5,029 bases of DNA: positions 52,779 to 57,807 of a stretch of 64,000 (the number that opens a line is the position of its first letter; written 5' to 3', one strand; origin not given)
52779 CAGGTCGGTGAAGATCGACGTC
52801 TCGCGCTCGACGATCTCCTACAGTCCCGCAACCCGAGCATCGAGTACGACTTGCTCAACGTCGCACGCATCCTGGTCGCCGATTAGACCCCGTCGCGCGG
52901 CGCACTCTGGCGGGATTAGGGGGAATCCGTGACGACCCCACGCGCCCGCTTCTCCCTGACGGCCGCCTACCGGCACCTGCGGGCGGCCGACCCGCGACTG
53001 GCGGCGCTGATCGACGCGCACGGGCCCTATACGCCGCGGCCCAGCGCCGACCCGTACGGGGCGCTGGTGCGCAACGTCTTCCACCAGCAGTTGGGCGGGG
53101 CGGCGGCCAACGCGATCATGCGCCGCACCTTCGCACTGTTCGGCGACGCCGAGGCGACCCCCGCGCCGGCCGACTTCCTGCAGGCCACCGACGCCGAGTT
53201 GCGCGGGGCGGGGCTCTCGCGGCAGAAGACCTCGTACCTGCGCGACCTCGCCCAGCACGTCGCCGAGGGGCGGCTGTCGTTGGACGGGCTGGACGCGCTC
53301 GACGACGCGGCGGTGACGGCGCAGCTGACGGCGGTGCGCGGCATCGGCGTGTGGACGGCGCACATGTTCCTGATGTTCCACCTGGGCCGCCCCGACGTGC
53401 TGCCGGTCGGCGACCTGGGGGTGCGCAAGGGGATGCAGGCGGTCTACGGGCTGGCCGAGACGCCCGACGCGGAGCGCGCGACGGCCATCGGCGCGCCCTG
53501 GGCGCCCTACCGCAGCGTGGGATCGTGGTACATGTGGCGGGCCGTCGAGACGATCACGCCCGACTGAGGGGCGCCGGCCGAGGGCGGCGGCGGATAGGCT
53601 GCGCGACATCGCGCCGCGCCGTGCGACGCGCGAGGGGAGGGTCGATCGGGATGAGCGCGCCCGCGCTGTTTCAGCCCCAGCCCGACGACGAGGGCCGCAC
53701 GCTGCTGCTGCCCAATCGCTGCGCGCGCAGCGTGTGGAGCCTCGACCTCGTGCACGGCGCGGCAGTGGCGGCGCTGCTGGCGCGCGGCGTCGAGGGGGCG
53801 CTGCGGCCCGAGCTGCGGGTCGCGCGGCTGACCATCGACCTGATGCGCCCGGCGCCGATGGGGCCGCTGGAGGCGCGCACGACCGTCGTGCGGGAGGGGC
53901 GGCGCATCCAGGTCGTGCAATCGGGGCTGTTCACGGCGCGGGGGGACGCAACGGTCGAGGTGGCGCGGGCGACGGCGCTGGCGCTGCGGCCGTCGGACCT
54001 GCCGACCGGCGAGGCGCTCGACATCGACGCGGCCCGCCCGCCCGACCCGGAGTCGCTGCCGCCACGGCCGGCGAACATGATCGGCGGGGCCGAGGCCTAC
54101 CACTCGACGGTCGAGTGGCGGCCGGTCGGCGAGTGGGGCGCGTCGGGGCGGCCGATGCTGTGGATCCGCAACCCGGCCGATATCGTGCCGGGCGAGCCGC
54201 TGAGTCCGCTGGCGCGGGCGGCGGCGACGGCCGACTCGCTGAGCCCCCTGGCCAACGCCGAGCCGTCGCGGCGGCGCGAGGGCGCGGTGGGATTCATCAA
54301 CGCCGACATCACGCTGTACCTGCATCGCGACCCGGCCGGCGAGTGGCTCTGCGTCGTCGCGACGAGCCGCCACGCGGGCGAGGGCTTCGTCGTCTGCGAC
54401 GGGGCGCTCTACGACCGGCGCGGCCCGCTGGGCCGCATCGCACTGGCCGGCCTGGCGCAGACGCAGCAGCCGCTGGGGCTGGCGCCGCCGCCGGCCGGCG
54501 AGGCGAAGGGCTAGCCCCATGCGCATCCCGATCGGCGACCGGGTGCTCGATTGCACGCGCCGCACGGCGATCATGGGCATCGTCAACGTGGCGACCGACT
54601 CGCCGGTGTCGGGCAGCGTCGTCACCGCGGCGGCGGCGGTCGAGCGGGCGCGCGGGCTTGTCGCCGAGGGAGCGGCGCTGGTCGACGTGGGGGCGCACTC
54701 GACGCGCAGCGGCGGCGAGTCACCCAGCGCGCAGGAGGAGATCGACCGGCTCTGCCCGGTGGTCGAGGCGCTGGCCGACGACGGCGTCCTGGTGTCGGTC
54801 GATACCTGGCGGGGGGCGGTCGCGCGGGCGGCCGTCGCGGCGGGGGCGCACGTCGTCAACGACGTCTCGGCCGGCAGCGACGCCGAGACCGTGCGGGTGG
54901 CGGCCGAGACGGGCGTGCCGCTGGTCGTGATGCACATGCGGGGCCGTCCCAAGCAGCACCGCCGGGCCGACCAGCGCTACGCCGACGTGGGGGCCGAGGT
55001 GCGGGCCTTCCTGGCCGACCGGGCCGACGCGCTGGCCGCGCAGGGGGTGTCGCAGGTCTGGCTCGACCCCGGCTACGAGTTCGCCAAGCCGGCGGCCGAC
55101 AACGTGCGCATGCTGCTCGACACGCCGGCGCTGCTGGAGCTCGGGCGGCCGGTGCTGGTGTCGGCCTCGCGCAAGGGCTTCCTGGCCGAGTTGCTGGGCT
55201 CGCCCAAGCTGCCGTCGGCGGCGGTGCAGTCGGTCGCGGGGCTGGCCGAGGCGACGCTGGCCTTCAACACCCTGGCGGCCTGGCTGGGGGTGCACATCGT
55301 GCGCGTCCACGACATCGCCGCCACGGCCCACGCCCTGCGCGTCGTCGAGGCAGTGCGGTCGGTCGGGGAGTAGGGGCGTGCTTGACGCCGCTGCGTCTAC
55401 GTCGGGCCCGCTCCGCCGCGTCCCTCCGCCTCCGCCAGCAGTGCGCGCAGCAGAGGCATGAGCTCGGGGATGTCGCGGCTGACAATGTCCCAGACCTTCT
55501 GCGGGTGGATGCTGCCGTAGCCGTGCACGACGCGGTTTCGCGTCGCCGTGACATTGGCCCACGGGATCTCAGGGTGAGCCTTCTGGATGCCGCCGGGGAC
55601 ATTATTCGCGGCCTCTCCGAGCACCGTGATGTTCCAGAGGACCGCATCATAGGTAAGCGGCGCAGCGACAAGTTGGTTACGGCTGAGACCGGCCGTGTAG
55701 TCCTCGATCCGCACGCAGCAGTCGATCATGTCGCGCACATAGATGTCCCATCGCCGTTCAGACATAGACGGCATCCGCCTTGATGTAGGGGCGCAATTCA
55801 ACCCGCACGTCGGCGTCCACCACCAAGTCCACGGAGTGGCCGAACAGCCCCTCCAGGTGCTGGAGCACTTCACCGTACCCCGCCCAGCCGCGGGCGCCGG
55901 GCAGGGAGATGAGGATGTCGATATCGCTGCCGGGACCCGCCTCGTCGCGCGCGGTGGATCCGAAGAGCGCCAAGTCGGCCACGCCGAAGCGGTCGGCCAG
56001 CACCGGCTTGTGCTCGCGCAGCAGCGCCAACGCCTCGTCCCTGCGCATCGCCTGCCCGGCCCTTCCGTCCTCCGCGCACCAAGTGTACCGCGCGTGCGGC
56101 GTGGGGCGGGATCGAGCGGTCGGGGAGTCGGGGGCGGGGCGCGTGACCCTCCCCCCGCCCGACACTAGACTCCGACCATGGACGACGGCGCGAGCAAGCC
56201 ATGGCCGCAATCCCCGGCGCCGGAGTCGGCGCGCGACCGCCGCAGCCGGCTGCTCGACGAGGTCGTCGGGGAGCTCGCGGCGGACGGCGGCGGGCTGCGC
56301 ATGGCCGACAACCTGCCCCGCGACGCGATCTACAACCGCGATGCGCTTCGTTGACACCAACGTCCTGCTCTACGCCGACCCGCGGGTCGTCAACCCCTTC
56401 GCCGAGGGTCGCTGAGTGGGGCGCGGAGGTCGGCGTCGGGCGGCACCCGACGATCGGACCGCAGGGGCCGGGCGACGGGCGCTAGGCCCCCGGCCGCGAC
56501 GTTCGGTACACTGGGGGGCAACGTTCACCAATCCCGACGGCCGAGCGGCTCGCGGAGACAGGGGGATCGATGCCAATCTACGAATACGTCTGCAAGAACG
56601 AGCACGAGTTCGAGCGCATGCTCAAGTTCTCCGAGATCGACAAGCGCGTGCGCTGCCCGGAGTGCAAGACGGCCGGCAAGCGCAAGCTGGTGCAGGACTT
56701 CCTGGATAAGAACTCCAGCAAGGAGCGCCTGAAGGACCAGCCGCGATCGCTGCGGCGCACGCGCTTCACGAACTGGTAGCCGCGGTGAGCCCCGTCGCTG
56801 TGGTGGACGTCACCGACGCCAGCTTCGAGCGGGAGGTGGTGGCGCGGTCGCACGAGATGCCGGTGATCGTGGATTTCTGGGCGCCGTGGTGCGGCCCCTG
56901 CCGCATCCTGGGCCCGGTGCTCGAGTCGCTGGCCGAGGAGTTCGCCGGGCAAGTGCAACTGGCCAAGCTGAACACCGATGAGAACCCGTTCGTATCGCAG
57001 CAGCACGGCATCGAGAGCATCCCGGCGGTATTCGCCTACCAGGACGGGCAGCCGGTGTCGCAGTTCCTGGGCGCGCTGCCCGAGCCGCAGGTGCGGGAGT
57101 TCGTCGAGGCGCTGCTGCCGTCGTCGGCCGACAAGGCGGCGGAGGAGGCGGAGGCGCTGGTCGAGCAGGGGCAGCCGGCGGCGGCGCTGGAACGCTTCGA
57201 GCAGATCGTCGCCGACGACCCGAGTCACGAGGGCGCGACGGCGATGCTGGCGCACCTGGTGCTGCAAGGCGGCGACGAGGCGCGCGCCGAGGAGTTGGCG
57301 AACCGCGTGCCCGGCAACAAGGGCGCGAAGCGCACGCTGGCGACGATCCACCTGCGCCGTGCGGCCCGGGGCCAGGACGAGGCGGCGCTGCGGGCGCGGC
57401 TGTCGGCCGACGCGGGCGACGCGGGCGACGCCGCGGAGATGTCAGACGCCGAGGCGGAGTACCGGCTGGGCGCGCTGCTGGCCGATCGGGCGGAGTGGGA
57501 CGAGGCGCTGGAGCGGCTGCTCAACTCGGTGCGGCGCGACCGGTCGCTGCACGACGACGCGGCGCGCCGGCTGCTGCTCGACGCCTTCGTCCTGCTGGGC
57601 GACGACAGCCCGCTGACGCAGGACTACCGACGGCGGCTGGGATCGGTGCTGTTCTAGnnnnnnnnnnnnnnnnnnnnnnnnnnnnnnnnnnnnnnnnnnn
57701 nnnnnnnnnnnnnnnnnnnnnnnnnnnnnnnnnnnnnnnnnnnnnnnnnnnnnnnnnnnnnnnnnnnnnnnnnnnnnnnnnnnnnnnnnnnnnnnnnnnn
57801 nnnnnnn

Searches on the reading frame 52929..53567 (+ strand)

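Call 66: search_protein_families(library=pfam, proteins=[window:52929-53567:+], max_evalue=0.00001)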
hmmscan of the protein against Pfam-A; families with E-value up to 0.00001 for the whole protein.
window:52929-53567:+ (212 aa): 1 family
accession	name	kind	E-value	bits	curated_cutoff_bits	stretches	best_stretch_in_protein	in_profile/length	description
PF00730.31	HhH-GPD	-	7.3e-17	62.1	26.2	1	48-187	2-101/108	HhH-GPD superfamily base excision DNA repair protein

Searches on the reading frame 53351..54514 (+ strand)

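Call 66: search_protein_families(library=pfam, proteins=[window:53351-54514:+], max_evalue=0.00001)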
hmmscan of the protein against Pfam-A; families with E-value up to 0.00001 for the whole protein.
window:53351-54514:+ (387 aa): 3 families
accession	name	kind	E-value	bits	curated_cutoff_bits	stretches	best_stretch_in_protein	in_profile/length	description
PF20789.3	4HBT_3C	-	6.2e-20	72.3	24.1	1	233-361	1-132/140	Acyl-CoA thioesterase C-terminal domain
PF13622.12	4HBT_3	-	1.6e-13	51.1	24.3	1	127-210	3-81/83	Acyl-CoA thioesterase N-terminal domain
PF03061.28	4HBT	-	6e-06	26.9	20.6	0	137-196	16-73/79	Thioesterase superfamily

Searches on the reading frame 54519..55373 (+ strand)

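Call 66: search_protein_families(library=pfam, proteins=[window:54519-55373:+], max_evalue=0.00001)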
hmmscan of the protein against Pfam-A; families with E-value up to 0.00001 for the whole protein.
window:54519-55373:+ (284 aa): 1 family
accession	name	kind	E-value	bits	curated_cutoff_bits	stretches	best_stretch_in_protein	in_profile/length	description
PF00809.28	Pterin_bind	-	6.9e-61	206.4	25.5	1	19-264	1-244/244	Pterin binding enzyme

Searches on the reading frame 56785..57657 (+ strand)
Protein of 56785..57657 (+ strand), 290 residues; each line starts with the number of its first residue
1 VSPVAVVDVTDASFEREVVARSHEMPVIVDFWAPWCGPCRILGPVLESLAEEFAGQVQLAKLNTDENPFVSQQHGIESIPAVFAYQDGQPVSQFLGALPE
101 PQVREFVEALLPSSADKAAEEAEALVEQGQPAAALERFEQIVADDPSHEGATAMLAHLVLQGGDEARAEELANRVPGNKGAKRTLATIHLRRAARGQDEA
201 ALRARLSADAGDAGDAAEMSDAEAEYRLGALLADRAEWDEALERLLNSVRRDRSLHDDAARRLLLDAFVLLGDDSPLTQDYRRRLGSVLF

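Call 6: search_protein_families(library=pfam, proteins=[window:56785-57657:+], max_evalue=0.01)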
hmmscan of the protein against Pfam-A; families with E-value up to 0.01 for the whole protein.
window:56785-57657:+ (290 aa): 10 families
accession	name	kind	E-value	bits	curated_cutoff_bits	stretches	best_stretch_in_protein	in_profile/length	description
PF00085.26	Thioredoxin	-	1.4e-25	89.7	23.5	1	6-108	2-102/103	Thioredoxin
PF14561.12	TPR_20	-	4.2e-17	62.7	25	1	216-290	16-90/90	Tetratricopeptide repeat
PF14559.12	TPR_19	-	8.7e-09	36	25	1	125-177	1-53/68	Tetratricopeptide repeat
PF13432.12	TPR_16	-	2.7e-06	28.1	32.7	1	121-176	3-58/65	Tetratricopeptide repeat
PF14595.12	Thioredoxin_9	-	1.6e-05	25.3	25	1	26-107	43-125/129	Thioredoxin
PF13098.12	Thioredoxin_2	-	5e-05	24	27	1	21-104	2-101/104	Thioredoxin-like domain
PF08534.16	Redoxin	-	0.00022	21.5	26.6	1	26-97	30-104/148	Redoxin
PF13905.12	Thioredoxin_8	-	0.0011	19.7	27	1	26-67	3-46/94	Thioredoxin-like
PF13428.12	TPR_14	-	0.0016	19.4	23.5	1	122-157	8-43/44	Tetratricopeptide repeat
PF13174.12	TPR_6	-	0.0037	18.2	26.3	0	122-147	7-32/33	Tetratricopeptide repeat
